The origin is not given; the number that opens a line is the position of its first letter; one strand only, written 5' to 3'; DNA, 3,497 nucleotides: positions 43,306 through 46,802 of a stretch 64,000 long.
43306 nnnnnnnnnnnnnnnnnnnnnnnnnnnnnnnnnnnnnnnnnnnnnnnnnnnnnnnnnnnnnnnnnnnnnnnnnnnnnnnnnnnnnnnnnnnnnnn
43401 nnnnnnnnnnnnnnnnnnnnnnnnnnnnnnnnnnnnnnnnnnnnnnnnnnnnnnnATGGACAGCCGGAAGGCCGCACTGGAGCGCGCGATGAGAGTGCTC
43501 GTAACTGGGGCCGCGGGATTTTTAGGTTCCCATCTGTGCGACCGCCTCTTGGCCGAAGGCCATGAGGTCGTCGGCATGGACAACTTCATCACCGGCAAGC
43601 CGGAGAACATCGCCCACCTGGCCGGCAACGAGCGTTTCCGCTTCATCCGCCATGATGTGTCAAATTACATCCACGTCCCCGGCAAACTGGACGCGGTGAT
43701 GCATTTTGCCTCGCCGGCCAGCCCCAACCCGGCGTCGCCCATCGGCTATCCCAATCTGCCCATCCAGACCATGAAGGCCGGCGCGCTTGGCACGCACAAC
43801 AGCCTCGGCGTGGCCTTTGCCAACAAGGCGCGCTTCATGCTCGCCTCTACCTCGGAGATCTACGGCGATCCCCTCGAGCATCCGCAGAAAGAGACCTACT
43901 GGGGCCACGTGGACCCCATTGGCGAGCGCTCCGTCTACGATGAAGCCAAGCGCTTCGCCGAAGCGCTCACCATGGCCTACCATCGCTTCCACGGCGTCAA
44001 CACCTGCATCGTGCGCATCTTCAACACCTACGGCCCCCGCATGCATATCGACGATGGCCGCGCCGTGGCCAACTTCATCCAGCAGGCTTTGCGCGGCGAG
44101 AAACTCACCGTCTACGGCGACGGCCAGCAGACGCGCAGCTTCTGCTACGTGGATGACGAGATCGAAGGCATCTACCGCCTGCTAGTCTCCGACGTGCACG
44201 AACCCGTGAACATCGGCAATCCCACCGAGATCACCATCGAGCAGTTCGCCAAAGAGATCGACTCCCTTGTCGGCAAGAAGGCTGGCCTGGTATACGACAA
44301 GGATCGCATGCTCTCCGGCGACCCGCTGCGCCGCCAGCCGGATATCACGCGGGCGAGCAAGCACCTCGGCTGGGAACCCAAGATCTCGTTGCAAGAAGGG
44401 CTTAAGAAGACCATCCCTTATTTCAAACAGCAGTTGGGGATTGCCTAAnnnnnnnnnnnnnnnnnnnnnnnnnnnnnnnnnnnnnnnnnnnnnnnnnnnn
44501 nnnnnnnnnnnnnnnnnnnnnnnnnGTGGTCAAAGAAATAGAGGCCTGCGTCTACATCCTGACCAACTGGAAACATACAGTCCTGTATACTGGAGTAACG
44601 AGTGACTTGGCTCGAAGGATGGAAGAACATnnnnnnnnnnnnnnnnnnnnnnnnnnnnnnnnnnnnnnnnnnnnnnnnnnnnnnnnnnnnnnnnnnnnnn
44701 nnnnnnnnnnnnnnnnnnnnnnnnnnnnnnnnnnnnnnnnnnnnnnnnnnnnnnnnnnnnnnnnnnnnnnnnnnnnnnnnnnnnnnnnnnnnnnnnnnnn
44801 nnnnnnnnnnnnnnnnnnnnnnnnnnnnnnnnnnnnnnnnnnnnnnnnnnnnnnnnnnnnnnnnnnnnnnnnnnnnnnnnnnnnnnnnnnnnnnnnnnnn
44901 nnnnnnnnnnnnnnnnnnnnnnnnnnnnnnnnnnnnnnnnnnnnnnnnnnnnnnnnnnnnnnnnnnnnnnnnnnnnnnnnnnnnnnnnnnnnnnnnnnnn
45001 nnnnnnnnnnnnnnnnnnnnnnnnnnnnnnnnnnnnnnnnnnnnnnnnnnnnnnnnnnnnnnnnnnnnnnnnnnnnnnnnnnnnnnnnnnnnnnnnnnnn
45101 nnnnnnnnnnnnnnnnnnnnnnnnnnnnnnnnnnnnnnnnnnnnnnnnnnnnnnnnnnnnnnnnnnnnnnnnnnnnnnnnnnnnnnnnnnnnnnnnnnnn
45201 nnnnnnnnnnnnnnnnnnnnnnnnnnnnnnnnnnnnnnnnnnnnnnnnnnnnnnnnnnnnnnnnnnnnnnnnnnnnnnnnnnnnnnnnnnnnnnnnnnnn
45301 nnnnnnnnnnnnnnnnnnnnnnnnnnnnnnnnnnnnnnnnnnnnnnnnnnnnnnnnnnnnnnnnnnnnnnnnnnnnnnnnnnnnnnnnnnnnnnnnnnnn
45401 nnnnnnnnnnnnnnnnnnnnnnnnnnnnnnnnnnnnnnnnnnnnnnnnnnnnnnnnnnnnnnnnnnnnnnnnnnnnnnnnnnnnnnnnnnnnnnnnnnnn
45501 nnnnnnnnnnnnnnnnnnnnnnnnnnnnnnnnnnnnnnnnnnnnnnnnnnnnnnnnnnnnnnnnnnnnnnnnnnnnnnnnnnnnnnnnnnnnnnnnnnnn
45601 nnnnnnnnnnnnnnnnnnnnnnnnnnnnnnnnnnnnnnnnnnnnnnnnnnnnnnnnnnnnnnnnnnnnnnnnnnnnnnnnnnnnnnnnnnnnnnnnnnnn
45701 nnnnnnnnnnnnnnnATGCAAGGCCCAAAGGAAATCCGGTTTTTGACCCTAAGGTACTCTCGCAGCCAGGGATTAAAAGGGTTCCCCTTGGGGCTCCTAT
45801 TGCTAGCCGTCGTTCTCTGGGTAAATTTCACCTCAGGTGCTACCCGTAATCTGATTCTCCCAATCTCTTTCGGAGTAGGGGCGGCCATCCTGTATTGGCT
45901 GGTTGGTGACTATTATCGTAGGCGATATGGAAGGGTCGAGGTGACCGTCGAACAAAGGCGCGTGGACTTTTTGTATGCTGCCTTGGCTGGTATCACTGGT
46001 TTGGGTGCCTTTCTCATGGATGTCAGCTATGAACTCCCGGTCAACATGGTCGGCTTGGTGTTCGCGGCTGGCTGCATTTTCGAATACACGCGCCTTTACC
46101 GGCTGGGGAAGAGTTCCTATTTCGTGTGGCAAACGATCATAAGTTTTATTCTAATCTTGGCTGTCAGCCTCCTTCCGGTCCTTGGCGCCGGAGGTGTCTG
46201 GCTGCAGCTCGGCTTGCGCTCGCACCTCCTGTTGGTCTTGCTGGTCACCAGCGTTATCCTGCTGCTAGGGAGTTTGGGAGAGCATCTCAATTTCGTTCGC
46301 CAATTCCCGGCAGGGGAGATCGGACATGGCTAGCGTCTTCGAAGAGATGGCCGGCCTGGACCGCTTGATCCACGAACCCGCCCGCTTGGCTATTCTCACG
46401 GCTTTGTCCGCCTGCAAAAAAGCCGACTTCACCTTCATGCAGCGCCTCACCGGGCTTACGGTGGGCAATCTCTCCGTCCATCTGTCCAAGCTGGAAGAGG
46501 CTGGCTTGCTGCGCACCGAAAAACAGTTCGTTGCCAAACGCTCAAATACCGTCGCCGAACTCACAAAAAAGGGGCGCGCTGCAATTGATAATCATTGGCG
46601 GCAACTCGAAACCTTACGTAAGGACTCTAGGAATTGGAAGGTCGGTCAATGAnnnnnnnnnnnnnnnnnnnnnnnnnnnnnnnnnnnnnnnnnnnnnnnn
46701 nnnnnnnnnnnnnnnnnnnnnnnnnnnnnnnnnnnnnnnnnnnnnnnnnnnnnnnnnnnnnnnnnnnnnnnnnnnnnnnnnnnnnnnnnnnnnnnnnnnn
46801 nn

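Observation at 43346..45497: uxs-[GIY-YIG unit]-gtrA behaves as a ~2-kb cassette bracketed by remnants of a diverged resident allele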

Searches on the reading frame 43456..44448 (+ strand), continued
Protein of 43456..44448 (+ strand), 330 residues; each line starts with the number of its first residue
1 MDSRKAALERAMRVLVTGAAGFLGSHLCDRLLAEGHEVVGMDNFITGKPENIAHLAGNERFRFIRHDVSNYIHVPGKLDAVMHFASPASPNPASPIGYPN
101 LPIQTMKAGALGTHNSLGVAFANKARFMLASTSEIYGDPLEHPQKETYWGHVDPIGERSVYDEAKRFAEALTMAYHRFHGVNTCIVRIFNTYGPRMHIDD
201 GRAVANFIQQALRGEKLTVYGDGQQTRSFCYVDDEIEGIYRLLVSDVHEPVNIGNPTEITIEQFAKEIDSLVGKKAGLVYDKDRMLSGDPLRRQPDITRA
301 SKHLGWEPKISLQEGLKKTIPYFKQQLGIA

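Call 31: find_encoding_contigs(protein=P0002, flank=4000, max_places=3)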
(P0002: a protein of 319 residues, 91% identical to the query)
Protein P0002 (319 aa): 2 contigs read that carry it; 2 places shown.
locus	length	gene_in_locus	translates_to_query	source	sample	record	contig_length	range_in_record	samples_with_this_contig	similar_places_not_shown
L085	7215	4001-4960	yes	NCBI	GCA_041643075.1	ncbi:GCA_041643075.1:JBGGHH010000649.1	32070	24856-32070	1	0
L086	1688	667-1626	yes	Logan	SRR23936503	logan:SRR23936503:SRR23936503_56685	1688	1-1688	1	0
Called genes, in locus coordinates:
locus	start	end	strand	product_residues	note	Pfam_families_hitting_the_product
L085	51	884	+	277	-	-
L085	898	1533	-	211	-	PF04079:SMC_ScpB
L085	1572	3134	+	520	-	PF03990:DUF348 (weak), PF07501:G5, PF00930:DPPIV_N (faint), PF26549:Tricorn_N (faint)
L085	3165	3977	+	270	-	PF13489:Methyltransf_23, PF01209:Ubie_methyltran, PF13847:Methyltransf_31, PF08241:Methyltransf_11, PF08242:Methyltransf_12, PF13649:Methyltransf_25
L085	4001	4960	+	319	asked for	PF01073:3Beta_HSD, PF01370:Epimerase, PF04321:RmlD_sub_bind (faint), PF16363:GDP_Man_Dehyd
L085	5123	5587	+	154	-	PF04138:GtrA_DPMS_TM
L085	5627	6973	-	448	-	PF00282:Pyridoxal_deC, PF00266:Aminotran_5 (weak)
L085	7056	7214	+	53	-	?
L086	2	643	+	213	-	?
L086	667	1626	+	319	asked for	PF01073:3Beta_HSD, PF01370:Epimerase, PF04321:RmlD_sub_bind (faint), PF16363:GDP_Man_Dehyd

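Call 32: find_encoding_contigs(protein=P0004, flank=4000, max_places=3)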
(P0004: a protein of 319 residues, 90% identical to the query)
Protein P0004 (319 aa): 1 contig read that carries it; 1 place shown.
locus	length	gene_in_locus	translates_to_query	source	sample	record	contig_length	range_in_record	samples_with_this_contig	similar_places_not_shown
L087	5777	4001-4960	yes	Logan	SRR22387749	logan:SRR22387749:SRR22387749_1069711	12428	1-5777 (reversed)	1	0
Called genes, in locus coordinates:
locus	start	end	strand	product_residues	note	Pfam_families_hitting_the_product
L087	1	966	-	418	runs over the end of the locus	PF00083:Sugar_tr, PF07690:MFS_1, PF12832:MFS_1_like, PF05977:MFS_3, PF07690:MFS_1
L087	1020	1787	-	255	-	PF01479:S4, PF00849:PseudoU_synth_2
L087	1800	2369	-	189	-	PF04079:SMC_ScpB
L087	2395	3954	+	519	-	PF07501:G5, PF26549:Tricorn_N (faint)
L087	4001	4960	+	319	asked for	PF01073:3Beta_HSD, PF01370:Epimerase, PF16363:GDP_Man_Dehyd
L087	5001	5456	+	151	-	PF04138:GtrA_DPMS_TM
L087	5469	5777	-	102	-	?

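Call 38: find_encoding_contigs(protein=window:43456-44448:+, flank=3000, max_places=8)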
Protein window:43456-44448:+ (330 aa): no gene with exactly this product is on record in the collection.

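Call 52: search_protein_families(library=ncbifam, proteins=[L004:7065-7364:+], max_evalue=0.01)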
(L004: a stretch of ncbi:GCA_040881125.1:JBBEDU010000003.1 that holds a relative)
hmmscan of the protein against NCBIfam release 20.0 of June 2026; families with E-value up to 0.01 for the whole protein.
L004:7065-7364:+ (99 aa): 1 family
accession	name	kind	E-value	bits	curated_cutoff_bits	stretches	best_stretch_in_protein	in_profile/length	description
TIGR01453.1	grpIintron_endo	subfamily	0.009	16.1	56.05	0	9-42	4-37/215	group I intron endonuclease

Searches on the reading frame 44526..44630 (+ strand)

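Call 11: search_protein_families(library=pfam, proteins=[window:44526-44630:+], max_evalue=0.01)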
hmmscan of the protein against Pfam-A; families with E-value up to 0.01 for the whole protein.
window:44526-44630:+ (35 aa): 1 family
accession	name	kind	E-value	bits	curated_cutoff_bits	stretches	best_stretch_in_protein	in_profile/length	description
PF01541.30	GIY-YIG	-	3.2e-06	27.8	22.6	1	7-35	2-30/78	GIY-YIG catalytic domain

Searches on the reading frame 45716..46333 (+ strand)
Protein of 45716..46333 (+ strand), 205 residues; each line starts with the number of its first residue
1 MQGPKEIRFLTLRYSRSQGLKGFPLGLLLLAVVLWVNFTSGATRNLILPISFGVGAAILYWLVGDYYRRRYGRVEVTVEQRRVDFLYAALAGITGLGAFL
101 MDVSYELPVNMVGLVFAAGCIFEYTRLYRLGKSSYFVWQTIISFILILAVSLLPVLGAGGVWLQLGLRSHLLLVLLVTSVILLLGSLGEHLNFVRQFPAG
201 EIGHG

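Call 11: search_protein_families(library=pfam, proteins=[window:45716-46333:+], max_evalue=0.01)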
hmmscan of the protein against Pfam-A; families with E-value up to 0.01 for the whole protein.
window:45716-46333:+ (205 aa): 0 families

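Call 37: find_encoding_contigs(protein=window:45716-46333:+, flank=3000, max_places=8)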
Protein window:45716-46333:+ (205 aa): 1 contig read that carries it; 1 place shown.
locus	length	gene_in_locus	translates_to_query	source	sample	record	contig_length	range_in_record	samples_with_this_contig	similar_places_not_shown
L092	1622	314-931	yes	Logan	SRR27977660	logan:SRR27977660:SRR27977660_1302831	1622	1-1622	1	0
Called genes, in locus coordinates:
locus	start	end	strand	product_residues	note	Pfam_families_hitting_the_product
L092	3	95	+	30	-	?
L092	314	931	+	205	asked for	-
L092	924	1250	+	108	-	PF12840:HTH_20 (weak), PF01022:HTH_5 (weak), PF13601:HTH_34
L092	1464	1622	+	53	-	?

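Call 52: search_protein_families(library=ncbifam, proteins=[window:45716-46333:+], max_evalue=0.01)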
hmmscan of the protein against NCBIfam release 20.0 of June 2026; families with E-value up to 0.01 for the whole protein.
window:45716-46333:+ (205 aa): 0 families

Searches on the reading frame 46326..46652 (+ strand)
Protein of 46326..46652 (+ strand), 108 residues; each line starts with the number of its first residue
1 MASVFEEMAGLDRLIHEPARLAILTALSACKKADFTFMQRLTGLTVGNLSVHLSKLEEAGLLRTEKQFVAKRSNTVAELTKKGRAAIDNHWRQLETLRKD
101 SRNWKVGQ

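Call 11: search_protein_families(library=pfam, proteins=[window:46326-46652:+], max_evalue=0.01)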
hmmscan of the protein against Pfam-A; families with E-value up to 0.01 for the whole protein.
window:46326-46652:+ (108 aa): 9 families
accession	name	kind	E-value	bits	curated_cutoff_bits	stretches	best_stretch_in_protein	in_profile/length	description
PF13601.12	HTH_34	-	3.5e-19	69.2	27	1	20-96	2-78/80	Winged helix DNA-binding domain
PF01022.26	HTH_5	-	8e-09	35.7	22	1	18-63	2-46/47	Bacterial regulatory protein, arsR family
PF12840.13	HTH_20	-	1.9e-07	31.4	27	1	15-64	2-50/51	Helix-turn-helix domain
PF10711.15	DUF2513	-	0.0018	19.1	29.6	1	30-89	17-80/100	Hypothetical protein (DUF2513)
PF14394.12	DUF4423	-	0.0055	17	30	1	14-80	17-88/165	Domain of unknown function (DUF4423)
PF13412.12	HTH_24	-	0.0058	16.6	21.9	0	40-63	25-48/48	Winged helix-turn-helix DNA-binding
PF12802.13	MarR_2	-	0.0073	16.9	27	0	38-66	26-54/61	MarR family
PF24038.1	DUF7347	-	0.0074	16.9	27.6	0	15-70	8-66/77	Domain of unknown function (DUF7347)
PF25212.1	HVO_A0114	-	0.0078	16.4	27.6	0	5-70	10-74/84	HVO_A0114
